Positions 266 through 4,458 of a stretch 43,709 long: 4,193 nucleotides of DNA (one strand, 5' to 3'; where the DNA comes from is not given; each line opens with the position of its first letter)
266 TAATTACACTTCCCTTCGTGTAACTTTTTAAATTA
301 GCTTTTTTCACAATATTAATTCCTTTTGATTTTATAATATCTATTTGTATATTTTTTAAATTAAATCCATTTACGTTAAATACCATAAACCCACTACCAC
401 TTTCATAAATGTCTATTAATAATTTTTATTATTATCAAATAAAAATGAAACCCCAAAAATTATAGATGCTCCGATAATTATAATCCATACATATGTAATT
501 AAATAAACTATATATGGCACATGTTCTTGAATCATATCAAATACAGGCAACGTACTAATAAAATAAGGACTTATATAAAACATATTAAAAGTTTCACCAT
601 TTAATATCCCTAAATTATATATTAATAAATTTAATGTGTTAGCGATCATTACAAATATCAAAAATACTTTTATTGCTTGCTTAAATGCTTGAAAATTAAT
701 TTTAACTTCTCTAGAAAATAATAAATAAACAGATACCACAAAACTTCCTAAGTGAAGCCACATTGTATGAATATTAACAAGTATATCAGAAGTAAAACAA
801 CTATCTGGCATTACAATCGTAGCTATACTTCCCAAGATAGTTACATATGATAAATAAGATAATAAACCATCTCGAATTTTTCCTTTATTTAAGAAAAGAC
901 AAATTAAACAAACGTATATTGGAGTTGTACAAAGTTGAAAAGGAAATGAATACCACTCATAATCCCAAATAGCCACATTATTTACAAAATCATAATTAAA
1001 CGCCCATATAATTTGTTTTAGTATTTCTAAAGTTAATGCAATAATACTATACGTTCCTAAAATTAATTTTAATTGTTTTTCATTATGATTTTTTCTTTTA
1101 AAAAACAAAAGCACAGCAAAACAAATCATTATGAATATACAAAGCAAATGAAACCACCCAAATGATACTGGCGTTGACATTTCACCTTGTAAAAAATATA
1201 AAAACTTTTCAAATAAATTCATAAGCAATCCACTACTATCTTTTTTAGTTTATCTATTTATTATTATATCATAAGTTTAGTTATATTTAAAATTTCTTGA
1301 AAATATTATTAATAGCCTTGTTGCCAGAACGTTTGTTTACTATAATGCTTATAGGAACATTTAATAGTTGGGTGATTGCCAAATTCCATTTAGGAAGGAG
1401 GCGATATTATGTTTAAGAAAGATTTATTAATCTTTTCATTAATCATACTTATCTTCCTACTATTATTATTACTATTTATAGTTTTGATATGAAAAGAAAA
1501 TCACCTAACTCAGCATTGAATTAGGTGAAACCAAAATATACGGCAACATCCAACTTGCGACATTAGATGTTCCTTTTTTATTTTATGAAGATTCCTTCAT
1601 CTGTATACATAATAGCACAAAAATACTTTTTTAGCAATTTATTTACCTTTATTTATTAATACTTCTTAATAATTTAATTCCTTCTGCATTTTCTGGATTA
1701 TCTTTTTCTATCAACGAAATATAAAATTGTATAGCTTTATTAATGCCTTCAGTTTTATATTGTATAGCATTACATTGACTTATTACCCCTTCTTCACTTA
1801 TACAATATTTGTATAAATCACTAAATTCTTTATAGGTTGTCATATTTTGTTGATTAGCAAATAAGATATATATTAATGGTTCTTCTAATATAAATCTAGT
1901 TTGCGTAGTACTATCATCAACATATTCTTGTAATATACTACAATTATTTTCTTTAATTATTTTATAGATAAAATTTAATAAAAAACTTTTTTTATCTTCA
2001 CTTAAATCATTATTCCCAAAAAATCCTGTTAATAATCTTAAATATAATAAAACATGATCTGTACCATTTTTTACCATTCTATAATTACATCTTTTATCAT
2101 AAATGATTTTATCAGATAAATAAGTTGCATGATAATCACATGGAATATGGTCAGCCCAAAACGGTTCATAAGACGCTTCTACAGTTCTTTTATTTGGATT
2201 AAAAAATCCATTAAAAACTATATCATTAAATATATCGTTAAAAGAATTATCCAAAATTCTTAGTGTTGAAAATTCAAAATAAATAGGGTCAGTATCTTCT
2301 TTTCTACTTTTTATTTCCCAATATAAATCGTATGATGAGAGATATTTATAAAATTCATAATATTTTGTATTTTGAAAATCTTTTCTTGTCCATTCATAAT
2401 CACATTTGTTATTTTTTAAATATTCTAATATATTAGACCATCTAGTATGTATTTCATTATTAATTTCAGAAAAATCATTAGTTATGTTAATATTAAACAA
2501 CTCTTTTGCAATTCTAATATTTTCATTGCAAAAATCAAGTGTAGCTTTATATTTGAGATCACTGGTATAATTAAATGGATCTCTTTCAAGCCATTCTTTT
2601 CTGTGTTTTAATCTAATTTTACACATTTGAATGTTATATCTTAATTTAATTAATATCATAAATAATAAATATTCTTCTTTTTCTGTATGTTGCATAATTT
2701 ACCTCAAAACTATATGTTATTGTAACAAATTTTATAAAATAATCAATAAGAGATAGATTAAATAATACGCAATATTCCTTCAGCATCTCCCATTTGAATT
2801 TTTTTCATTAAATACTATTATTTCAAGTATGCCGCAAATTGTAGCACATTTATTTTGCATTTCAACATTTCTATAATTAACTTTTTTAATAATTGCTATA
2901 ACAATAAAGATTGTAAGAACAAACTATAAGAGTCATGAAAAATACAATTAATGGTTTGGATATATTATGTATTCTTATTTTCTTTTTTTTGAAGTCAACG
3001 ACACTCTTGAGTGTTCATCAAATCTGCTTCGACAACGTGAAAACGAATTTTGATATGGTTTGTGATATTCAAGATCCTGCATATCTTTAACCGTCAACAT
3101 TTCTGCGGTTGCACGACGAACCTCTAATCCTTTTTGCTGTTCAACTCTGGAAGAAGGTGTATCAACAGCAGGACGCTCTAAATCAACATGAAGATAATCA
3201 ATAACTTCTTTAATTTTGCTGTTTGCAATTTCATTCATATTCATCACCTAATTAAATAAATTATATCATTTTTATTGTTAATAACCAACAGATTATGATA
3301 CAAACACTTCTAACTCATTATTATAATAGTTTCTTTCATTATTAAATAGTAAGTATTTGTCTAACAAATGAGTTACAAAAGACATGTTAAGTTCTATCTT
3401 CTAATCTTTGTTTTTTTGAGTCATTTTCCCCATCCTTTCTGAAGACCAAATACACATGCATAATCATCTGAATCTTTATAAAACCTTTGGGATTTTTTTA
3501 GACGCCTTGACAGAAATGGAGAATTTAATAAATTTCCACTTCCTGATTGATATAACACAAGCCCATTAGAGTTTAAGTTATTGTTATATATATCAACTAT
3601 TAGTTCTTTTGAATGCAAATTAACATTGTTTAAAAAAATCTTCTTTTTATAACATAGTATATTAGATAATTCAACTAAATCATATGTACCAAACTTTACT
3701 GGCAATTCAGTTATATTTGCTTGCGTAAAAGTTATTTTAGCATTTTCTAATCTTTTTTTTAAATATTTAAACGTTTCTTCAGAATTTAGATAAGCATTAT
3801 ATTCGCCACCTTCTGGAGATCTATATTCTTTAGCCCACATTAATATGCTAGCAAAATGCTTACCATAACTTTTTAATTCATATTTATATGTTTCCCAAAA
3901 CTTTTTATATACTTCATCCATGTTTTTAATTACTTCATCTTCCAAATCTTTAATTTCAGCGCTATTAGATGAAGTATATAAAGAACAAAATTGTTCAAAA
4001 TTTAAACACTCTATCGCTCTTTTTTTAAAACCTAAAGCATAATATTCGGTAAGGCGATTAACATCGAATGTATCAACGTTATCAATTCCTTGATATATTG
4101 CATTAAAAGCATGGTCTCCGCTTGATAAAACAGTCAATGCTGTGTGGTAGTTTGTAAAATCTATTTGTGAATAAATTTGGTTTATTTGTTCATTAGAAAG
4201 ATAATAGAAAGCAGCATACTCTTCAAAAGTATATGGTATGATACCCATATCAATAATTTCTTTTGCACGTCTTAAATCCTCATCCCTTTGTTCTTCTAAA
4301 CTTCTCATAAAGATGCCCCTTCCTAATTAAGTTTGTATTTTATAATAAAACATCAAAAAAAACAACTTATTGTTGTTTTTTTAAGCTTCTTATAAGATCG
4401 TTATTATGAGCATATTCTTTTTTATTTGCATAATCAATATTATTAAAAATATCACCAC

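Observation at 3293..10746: Single operon of eight divergent tandem paralogs of a compact DUF3419/BtaA-like putative SAM-binding protein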

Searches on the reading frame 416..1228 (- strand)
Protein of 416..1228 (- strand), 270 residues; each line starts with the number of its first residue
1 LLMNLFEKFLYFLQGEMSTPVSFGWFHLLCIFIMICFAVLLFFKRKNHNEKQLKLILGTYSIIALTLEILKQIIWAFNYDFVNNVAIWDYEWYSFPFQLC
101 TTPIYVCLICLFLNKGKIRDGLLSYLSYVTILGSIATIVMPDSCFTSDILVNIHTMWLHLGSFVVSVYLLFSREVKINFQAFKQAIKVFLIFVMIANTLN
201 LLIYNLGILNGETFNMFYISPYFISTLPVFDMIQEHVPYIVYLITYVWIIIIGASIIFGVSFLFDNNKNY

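Call 8: search_protein_families(library=pfam, proteins=[window:416-1228:-], max_evalue=0.001)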
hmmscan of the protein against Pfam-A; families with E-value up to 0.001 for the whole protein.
window:416-1228:- (270 aa): 1 family
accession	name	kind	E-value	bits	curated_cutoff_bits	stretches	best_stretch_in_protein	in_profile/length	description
PF14808.11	TMEM164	-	2.6e-20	73.3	25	1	23-250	2-212/217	TMEM164 family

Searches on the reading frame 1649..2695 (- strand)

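Call 8: search_protein_families(library=pfam, proteins=[window:1649-2695:-], max_evalue=0.001)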
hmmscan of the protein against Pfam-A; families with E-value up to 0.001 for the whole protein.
window:1649-2695:- (348 aa): 0 families

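Call 11: search_protein_families(library=padloc, proteins=[window:1649-2695:-], max_evalue=0.1)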
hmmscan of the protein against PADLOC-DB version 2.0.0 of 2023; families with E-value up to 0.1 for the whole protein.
window:1649-2695:- (348 aa): 2 families
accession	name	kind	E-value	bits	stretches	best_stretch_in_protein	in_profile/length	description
PDLC02347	AbiJ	-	0.0012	16.6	1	232-298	139-205/281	AbiJ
PDLC01211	Cmr5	-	0.018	13.1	0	224-259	53-92/127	CAS-III-B; effector_SS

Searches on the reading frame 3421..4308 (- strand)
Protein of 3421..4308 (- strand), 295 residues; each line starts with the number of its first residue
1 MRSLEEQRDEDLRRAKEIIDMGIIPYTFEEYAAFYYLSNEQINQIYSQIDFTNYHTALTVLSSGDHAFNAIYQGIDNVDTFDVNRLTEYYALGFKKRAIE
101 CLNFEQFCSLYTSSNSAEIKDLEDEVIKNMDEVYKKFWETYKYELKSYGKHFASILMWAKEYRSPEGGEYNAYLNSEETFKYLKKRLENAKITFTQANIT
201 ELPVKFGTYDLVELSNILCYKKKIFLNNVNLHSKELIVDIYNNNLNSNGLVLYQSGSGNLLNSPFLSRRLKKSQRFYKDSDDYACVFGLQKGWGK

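Call 3: search_protein_families(library=pfam, proteins=[window:3421-4308:-], max_evalue=1)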
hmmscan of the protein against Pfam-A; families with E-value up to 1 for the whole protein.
window:3421-4308:- (295 aa): 4 families
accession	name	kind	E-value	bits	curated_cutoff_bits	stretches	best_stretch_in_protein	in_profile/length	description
PF11899.13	DUF3419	-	1.5e-06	28.1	28.2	1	35-143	12-120/385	Protein of unknown function (DUF3419)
PF13649.12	Methyltransf_25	-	0.011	16.9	27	1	176-220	30-76/97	Methyltransferase domain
PF08241.18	Methyltransf_11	-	0.021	15.9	21.2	1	175-220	26-72/95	Methyltransferase domain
PF02146.23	SIR2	-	0.23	11.8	24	0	24-79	38-90/180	Sir2 family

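Call 4: search_protein_families(library=ncbifam, proteins=[window:3421-4308:-], max_evalue=1)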
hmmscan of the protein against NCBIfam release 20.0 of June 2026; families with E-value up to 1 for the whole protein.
window:3421-4308:- (295 aa): 1 family
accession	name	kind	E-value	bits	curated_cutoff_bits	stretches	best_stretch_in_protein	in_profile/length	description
TIGR04345.1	ovoA_Cterm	equivalog_domain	0.00073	19.1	170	1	176-220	100-146/242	putative 4-mercaptohistidine N1-methyltransferase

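Call 11: search_protein_families(library=padloc, proteins=[window:3421-4308:-], max_evalue=0.1)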
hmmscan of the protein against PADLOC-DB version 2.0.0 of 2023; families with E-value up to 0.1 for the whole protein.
window:3421-4308:- (295 aa): 0 families
